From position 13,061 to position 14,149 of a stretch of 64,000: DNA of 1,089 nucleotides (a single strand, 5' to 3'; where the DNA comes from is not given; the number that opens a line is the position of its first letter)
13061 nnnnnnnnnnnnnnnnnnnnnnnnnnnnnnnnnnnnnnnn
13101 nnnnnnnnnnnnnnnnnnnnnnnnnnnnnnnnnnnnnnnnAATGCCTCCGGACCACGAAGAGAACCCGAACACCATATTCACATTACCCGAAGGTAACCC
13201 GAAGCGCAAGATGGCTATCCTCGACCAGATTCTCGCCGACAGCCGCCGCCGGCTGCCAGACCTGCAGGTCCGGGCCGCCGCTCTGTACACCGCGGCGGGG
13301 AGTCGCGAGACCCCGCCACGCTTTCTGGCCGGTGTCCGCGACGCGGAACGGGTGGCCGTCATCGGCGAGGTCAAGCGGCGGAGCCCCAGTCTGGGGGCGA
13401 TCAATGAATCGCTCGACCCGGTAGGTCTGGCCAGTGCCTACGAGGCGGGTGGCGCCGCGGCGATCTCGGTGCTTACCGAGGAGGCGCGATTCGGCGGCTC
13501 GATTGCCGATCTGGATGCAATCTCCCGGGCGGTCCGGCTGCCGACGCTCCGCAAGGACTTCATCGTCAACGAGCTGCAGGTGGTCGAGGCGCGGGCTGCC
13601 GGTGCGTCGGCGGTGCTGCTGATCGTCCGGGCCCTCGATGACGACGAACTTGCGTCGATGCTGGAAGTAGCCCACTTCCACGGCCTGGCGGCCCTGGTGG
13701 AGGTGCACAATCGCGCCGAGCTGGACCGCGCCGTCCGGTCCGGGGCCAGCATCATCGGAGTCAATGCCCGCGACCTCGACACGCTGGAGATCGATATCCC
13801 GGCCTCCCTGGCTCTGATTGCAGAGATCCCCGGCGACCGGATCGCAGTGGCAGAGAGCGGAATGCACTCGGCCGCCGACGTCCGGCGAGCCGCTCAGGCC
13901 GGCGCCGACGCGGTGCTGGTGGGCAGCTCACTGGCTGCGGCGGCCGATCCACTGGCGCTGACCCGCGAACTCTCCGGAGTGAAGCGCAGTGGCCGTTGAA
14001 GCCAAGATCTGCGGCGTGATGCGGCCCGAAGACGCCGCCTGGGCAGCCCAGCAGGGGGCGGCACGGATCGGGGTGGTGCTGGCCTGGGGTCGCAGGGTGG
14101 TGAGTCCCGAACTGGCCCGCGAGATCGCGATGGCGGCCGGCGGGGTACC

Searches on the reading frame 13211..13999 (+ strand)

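Call 4: search_protein_families(library=ncbifam, proteins=[window:13211-13999:+])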
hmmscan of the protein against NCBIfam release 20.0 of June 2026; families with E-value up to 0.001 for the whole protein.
window:13211-13999:+ (262 aa): 18 families
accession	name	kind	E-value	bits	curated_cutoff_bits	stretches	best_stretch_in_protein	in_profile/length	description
NF001377.0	PRK00278.2-4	equivalog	3.9e-78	262.2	260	1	1-255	1-256/259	indole-3-glycerol phosphate synthase TrpC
NF001369.0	PRK00278.1-1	equivalog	2.6e-76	256.3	329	1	2-256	4-259/271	indole-3-glycerol phosphate synthase TrpC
NF001376.0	PRK00278.2-3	equivalog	2.1e-68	230.5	284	1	27-255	23-252/255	indole-3-glycerol phosphate synthase TrpC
NF001371.0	PRK00278.1-3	equivalog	1.5e-65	221.1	307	1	1-248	2-245/255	indole-3-glycerol phosphate synthase TrpC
NF001370.0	PRK00278.1-2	equivalog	2.4e-64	217.2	348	1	3-255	4-261/266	indole-3-glycerol phosphate synthase TrpC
NF001373.0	PRK00278.1-6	equivalog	1.7e-63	214.3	317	1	3-248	4-254/263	indole-3-glycerol phosphate synthase TrpC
NF010375.0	PRK13802.1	equivalog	1.9e-62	211.4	1386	1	31-248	33-250/695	bifunctional indole-3-glycerol phosphate synthase/tryptophan synthase subunit beta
NF001378.0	PRK00278.2-5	equivalog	1.8e-60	204.4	360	1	44-246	48-250/263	indole-3-glycerol phosphate synthase TrpC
NF006945.0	PRK09427.1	equivalog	9.8e-60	202.4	380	1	3-251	9-254/461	bifunctional indole-3-glycerol-phosphate synthase TrpC/phosphoribosylanthranilate isomerase TrpF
NF001372.0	PRK00278.1-4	subfamily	7.7e-58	195.9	370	1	34-254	64-291/295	indole-3-glycerol phosphate synthase TrpC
NF001375.0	PRK00278.2-2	equivalog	2.3e-55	187.8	360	1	4-248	2-241/255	indole-3-glycerol phosphate synthase TrpC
NF041303.1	Indglycph_syn_Halo_TrpC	equivalog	3.5e-55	187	380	1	39-252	38-246/250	indole-3-glycerol phosphate synthase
NF010562.0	PRK13957.1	equivalog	1.4e-54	184.9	414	1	45-239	43-236/252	indole-3-glycerol-phosphate synthase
NF001374.0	PRK00278.2-1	equivalog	5.8e-52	176.5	258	1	42-243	40-239/249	indole-3-glycerol phosphate synthase TrpC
NF010376.0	PRK13803.1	equivalog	0.00012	21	819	1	44-187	58-183/600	bifunctional phosphoribosylanthranilate isomerase/tryptophan synthase subunit beta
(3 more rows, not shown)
